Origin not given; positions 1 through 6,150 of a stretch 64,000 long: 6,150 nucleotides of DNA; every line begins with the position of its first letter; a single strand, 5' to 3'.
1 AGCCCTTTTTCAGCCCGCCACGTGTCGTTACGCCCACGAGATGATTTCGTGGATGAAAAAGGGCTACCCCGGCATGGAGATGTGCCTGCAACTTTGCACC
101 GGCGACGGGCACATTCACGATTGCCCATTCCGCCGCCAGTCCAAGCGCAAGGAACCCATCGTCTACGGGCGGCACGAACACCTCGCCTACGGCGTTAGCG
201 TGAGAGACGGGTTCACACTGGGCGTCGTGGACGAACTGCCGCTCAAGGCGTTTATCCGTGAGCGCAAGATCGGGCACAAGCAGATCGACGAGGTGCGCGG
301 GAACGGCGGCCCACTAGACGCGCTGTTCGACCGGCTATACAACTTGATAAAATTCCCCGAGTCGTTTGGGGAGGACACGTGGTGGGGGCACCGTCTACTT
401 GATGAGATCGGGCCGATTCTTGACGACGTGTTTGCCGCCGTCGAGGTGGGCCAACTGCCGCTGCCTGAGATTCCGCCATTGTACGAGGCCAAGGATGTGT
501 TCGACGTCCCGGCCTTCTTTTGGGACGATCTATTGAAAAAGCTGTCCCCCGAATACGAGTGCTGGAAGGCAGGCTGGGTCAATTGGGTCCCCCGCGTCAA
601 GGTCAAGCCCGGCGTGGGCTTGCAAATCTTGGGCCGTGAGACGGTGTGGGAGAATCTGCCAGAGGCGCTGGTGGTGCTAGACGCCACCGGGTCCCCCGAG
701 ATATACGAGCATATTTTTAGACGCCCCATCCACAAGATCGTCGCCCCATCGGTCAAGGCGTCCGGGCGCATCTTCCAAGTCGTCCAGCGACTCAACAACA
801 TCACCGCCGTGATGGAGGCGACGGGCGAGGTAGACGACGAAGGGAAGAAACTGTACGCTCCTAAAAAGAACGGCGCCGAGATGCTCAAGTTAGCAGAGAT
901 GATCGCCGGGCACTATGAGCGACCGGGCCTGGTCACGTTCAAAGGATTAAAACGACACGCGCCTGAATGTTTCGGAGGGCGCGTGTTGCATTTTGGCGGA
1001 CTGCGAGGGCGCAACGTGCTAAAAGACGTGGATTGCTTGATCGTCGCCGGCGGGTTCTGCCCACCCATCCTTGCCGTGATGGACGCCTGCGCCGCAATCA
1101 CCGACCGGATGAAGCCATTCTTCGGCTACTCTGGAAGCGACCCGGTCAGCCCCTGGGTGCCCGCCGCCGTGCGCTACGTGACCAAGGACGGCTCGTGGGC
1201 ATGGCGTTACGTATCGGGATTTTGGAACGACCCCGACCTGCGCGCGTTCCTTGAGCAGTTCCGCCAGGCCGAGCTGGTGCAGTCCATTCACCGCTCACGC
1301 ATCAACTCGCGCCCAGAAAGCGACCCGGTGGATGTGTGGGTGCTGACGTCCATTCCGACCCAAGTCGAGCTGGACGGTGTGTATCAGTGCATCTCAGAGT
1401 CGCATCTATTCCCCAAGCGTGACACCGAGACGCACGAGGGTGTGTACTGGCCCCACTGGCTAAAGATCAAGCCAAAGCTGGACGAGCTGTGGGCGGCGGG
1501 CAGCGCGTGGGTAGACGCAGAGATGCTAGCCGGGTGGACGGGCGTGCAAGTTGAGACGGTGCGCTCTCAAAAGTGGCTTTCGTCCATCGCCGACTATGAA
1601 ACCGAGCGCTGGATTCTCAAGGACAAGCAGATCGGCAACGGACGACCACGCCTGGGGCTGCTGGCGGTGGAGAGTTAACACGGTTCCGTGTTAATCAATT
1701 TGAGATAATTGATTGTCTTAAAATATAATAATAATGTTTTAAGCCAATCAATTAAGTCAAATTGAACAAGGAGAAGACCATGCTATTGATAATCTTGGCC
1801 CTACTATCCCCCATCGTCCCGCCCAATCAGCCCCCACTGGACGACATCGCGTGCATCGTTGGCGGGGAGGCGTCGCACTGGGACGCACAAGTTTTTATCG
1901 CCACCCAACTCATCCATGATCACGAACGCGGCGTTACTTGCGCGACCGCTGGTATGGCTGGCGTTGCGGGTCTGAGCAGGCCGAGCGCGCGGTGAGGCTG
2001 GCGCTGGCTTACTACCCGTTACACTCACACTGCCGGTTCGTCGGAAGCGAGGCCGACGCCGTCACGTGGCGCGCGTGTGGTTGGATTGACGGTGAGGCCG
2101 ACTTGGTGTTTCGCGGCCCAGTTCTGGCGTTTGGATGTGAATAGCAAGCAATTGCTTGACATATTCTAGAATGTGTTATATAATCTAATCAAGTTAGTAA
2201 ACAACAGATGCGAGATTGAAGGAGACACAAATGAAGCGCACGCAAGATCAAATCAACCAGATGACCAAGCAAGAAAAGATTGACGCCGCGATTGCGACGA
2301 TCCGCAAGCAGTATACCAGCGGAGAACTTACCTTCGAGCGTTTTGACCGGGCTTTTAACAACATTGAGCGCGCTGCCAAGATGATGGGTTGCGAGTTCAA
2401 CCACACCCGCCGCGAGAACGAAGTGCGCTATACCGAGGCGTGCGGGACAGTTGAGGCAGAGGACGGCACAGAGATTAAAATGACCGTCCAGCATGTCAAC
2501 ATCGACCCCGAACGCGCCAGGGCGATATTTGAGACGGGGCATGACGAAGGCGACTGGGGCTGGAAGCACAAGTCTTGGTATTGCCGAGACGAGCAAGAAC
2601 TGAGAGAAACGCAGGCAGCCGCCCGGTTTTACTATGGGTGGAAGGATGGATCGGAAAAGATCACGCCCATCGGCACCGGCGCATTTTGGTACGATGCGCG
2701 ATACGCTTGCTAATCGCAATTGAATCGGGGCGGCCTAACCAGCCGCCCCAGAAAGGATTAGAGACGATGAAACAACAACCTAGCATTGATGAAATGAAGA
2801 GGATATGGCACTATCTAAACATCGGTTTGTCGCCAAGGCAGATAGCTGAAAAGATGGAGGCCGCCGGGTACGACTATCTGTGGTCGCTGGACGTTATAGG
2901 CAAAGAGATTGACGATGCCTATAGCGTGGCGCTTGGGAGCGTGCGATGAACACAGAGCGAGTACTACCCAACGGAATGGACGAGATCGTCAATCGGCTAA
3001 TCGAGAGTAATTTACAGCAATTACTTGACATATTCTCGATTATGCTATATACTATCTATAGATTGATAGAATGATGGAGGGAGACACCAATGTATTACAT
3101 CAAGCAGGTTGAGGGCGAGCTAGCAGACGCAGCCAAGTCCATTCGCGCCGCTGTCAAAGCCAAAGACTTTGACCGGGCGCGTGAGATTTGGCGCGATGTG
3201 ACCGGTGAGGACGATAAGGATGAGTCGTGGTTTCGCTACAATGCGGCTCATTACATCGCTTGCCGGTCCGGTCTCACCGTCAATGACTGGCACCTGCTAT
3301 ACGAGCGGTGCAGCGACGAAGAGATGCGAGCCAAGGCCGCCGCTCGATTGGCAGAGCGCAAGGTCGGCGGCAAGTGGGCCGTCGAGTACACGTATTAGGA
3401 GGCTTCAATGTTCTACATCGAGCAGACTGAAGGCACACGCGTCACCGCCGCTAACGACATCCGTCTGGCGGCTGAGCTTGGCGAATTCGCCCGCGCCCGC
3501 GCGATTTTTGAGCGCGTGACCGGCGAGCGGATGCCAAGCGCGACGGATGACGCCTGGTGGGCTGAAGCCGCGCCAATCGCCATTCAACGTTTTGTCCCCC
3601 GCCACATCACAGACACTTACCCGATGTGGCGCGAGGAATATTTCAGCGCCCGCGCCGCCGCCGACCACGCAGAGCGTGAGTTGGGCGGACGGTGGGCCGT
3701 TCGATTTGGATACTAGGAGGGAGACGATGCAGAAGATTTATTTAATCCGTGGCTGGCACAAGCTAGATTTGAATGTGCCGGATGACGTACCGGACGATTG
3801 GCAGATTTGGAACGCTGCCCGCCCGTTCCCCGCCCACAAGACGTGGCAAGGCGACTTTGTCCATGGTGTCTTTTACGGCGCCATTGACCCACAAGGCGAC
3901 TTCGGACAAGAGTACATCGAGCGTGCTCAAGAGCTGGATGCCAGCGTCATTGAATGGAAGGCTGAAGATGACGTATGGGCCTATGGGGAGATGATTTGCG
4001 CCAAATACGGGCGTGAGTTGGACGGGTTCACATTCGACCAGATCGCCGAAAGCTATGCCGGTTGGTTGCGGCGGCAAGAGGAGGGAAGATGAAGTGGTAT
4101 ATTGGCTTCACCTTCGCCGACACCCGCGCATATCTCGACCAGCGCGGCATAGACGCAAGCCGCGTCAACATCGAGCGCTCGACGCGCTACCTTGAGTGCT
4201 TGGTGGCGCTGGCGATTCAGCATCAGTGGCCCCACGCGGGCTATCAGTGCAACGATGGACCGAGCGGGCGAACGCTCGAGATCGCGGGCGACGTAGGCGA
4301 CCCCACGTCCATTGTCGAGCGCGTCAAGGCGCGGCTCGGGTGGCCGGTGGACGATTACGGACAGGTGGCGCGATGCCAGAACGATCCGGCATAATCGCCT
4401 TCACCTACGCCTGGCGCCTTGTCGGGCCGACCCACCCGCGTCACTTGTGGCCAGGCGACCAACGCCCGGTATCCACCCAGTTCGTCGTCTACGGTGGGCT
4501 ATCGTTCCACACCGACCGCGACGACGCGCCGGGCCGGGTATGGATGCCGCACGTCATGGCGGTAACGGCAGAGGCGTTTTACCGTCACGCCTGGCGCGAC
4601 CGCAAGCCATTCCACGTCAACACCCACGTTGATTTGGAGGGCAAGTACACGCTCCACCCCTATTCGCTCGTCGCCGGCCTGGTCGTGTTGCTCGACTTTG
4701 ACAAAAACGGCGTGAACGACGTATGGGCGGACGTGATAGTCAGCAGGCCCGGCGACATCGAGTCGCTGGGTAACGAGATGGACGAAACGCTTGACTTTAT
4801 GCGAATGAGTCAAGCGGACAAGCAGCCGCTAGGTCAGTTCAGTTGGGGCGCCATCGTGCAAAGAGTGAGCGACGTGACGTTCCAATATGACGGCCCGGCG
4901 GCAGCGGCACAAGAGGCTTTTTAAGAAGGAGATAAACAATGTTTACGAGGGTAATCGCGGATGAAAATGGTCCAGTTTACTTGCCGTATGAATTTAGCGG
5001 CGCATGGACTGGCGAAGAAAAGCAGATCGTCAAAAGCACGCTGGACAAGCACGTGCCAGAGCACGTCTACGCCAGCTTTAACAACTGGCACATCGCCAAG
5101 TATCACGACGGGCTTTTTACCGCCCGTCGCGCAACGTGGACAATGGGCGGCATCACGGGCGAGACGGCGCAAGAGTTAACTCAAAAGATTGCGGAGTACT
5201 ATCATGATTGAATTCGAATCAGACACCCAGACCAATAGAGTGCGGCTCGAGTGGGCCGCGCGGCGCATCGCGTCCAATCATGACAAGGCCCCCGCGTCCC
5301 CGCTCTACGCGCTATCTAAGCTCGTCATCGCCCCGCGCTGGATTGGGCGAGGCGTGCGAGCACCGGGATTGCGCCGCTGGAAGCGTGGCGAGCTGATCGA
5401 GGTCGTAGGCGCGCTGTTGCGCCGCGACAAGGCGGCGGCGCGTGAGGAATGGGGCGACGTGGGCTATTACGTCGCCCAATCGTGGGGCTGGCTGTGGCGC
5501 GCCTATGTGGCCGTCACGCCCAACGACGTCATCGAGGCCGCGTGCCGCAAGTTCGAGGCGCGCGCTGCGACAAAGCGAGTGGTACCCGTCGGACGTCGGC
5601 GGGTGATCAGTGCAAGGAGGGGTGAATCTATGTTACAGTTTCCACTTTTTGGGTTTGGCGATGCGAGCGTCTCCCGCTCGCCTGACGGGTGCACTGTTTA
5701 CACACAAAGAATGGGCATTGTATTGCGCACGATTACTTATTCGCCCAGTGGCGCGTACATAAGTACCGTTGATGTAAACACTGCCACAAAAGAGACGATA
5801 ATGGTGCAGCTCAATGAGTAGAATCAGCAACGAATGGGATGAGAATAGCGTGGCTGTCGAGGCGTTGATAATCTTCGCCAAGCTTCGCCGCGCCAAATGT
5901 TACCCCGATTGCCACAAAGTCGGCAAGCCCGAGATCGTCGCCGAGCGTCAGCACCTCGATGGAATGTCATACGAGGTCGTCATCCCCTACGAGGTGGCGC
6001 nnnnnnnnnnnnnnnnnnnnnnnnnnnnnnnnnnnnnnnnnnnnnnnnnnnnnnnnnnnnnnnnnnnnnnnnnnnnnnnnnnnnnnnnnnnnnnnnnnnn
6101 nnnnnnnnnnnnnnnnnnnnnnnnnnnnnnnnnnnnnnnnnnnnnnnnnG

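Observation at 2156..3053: Early promoter class A: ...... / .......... palindrome / TATA(A/C)T in three copies, one inside the late region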

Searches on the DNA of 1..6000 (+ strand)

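Call 4: search_dna_similar(query=window:1-6000:+, collection=phages, mode=near, max_rows=20)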
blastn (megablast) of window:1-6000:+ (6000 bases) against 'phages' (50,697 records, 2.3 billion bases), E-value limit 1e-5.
No match.
